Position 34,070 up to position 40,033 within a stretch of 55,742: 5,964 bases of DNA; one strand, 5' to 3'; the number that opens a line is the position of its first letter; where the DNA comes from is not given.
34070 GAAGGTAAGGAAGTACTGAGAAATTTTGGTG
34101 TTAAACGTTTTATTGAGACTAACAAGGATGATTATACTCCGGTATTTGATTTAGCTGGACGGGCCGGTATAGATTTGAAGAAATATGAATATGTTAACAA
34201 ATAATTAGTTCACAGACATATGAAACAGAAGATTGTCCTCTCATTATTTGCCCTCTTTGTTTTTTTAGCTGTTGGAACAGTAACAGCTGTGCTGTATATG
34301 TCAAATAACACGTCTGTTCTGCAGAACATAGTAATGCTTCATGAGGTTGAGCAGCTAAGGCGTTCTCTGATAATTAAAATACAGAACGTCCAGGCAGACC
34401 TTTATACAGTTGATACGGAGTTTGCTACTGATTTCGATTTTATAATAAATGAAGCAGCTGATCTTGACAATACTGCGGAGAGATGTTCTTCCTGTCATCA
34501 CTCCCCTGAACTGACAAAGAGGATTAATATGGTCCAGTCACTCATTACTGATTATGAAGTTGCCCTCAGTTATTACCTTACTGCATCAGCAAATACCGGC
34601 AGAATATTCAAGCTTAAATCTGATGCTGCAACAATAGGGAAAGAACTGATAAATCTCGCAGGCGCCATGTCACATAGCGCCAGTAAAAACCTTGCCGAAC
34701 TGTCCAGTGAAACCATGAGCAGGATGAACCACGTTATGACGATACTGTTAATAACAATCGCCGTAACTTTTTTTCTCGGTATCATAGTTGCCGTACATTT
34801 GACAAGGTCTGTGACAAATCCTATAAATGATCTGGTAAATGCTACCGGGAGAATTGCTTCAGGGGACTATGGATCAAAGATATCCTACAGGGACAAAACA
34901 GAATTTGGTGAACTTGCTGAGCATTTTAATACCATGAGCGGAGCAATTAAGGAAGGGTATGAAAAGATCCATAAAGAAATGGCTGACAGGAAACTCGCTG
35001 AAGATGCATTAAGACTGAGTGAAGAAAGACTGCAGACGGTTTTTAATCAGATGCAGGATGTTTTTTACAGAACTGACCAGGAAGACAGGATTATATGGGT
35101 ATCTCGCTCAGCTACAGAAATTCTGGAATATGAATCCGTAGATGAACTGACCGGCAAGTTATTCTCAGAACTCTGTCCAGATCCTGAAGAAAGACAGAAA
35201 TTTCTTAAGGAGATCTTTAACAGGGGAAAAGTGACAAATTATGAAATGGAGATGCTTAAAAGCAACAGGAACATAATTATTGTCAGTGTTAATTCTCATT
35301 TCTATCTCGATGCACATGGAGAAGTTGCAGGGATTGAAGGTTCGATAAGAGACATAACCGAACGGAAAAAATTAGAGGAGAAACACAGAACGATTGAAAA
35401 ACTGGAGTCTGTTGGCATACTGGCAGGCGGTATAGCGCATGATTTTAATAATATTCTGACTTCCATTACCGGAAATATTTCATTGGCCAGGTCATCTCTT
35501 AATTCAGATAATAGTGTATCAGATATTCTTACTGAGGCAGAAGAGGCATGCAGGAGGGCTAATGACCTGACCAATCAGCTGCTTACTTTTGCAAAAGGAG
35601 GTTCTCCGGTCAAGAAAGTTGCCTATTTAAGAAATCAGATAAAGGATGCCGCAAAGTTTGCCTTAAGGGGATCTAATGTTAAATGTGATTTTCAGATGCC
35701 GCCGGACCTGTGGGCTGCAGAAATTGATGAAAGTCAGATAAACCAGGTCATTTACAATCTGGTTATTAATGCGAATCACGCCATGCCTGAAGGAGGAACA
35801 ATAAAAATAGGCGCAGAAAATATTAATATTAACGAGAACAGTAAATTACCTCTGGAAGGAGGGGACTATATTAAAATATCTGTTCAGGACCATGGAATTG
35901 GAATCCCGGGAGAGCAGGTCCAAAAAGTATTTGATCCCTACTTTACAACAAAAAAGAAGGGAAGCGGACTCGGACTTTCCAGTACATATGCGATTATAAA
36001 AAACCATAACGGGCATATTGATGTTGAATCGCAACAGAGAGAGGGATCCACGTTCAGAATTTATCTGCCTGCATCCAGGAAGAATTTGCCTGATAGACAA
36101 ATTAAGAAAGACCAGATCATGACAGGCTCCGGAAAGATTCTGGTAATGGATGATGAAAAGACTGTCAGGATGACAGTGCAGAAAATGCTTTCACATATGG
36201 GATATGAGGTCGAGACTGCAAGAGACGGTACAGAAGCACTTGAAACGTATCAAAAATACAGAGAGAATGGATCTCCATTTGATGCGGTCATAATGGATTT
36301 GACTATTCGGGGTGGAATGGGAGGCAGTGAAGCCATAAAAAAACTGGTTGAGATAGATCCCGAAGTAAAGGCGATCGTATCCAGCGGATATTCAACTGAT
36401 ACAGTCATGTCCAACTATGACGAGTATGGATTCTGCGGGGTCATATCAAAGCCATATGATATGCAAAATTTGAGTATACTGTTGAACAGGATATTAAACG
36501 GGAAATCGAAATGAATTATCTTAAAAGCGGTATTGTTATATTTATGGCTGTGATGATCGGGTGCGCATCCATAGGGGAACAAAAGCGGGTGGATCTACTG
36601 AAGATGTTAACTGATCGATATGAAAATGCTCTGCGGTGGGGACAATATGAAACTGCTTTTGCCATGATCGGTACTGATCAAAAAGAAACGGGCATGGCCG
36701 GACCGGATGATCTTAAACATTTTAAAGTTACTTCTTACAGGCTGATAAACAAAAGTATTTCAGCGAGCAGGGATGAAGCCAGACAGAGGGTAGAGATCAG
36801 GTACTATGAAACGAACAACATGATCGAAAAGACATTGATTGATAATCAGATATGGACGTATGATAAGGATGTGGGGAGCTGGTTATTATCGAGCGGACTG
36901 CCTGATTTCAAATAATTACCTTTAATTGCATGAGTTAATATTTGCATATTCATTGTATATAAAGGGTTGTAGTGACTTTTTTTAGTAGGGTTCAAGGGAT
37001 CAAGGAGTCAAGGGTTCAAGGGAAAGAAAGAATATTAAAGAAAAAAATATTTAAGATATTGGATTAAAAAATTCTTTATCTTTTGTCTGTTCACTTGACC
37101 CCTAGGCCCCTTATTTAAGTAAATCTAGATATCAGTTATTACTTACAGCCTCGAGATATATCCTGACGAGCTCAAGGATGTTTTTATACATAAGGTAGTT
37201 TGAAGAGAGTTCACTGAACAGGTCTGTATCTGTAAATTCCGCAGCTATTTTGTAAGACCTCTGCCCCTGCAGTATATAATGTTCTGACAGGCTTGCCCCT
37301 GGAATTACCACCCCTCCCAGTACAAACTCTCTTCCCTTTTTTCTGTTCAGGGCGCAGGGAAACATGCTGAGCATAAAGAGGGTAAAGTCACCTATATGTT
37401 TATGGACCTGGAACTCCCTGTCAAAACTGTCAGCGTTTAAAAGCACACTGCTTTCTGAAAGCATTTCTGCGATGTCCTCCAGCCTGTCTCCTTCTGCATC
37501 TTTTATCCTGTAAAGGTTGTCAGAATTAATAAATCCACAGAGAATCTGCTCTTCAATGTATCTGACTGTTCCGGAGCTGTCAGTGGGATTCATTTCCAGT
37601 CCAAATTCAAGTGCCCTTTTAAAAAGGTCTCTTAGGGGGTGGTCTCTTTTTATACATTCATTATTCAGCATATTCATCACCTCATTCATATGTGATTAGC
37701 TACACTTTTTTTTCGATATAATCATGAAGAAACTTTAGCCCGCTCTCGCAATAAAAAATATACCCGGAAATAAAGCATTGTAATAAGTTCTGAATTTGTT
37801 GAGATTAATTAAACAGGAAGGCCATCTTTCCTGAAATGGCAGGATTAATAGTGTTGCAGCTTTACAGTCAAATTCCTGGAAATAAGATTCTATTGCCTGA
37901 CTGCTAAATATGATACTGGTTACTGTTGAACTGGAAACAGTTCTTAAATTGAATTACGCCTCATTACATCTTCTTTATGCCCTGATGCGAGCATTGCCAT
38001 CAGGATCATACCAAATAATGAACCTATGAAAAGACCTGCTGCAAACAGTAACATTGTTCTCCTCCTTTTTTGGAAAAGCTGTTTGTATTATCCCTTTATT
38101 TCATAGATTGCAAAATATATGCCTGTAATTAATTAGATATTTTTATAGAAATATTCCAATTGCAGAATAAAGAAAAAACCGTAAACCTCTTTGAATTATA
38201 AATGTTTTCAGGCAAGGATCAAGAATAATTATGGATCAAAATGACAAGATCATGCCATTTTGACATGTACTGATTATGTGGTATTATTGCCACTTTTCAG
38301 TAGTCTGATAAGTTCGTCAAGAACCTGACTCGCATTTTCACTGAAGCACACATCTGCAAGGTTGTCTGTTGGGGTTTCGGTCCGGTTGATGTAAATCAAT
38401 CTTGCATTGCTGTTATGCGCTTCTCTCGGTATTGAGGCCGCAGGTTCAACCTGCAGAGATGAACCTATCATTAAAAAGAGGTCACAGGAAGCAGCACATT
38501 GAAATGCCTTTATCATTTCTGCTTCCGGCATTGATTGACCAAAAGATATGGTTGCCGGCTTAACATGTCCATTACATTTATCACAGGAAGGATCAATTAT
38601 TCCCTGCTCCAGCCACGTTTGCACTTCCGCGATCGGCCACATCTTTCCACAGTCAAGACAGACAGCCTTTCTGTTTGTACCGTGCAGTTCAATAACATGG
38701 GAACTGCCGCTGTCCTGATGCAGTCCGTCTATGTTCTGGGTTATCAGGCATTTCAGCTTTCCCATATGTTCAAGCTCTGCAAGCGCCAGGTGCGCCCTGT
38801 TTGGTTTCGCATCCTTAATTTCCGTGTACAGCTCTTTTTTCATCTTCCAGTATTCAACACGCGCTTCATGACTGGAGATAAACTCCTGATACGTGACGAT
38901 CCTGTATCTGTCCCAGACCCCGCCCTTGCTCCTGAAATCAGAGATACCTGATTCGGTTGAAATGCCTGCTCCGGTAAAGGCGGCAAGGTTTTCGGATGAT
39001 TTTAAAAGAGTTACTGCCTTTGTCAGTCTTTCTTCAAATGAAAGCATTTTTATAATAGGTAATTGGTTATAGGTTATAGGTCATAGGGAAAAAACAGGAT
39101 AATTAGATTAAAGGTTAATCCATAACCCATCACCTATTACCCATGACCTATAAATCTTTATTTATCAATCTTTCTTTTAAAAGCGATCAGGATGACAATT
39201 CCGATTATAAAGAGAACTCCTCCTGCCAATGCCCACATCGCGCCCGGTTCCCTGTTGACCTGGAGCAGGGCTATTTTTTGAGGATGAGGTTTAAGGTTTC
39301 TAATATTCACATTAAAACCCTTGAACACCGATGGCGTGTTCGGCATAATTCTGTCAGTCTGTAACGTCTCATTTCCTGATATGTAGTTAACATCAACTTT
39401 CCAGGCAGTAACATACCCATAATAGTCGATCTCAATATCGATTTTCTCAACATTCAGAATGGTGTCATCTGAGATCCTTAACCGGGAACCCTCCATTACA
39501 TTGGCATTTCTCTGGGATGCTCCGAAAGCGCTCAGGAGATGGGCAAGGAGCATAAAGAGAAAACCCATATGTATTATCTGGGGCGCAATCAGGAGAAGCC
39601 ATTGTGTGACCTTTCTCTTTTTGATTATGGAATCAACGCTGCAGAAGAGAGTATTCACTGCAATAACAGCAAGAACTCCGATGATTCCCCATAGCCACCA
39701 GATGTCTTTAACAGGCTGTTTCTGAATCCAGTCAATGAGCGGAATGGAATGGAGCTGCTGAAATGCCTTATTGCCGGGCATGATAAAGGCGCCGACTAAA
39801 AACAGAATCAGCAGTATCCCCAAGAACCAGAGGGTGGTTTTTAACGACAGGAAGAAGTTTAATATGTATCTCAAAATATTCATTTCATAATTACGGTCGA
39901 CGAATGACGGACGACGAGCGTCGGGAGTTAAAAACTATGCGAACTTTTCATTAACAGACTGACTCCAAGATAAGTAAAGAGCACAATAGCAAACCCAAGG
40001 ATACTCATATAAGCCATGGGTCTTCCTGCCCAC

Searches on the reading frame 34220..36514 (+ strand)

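Call 75: search_protein_families(library=pfam, proteins=[window:34220-36514:+], max_evalue=0.000001)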
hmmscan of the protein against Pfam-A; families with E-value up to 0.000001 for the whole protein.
window:34220-36514:+ (764 aa): 8 families
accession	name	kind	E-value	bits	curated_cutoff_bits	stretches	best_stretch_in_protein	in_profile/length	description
PF02518.31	HATPase_c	-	2e-23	83.4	26.4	1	503-619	2-110/111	Histidine kinase-, DNA gyrase B-, and HSP90-like ATPase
PF00072.30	Response_reg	-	3e-18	66.4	30.2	1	640-752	1-107/111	Response regulator receiver domain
PF13426.13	PAS_9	-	3.8e-14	53.3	27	1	285-381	7-103/103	PAS domain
PF00672.30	HAMP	-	5.2e-12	46.3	25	1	194-244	2-52/53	HAMP domain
PF00512.31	HisKA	-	1.3e-09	38.4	26.9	1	401-461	5-64/66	His Kinase A (phospho-acceptor) domain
PF08448.16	PAS_4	-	2e-08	34.9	23.1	1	275-383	1-109/110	PAS fold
PF13188.13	PAS_8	-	5.7e-08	32.8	21.8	1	269-331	1-63/65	PAS domain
PF00989.32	PAS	-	1.4e-07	32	22.6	1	269-379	1-113/113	PAS fold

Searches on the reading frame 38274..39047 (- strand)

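Call 75: search_protein_families(library=pfam, proteins=[window:38274-39047:-], max_evalue=0.000001)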
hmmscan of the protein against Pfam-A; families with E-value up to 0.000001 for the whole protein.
window:38274-39047:- (257 aa): 1 family
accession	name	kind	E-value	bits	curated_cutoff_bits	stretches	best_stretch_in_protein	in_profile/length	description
PF02146.23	SIR2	-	2.6e-45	155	24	1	26-202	1-180/180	Sir2 family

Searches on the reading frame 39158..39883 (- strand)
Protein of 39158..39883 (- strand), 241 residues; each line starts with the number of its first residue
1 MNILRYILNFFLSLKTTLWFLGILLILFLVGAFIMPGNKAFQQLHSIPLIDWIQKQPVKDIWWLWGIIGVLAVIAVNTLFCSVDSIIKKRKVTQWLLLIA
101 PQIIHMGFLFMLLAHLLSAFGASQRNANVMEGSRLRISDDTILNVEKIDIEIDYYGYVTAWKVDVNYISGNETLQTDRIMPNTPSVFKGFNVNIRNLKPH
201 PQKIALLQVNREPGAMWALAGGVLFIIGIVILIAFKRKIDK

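Call 3: search_protein_families(library=pfam, proteins=[window:39158-39883:-], max_evalue=0.01)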
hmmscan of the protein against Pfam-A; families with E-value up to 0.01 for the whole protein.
window:39158-39883:- (241 aa): 1 family
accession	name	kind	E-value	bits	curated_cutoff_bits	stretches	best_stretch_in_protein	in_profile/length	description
PF05140.19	ResB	-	3.8e-08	33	24.6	1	202-237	417-452/486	ResB-like family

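Call 4: search_protein_families(library=ncbifam, proteins=[window:39158-39883:-], max_evalue=0.01)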
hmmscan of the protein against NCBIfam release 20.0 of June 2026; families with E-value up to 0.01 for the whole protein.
window:39158-39883:- (241 aa): 1 family
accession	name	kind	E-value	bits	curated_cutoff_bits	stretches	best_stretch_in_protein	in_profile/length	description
NF033218.1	anchor_AmaP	equivalog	0.0037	17.1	55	0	16-97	6-80/166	alkaline shock response membrane anchor protein AmaP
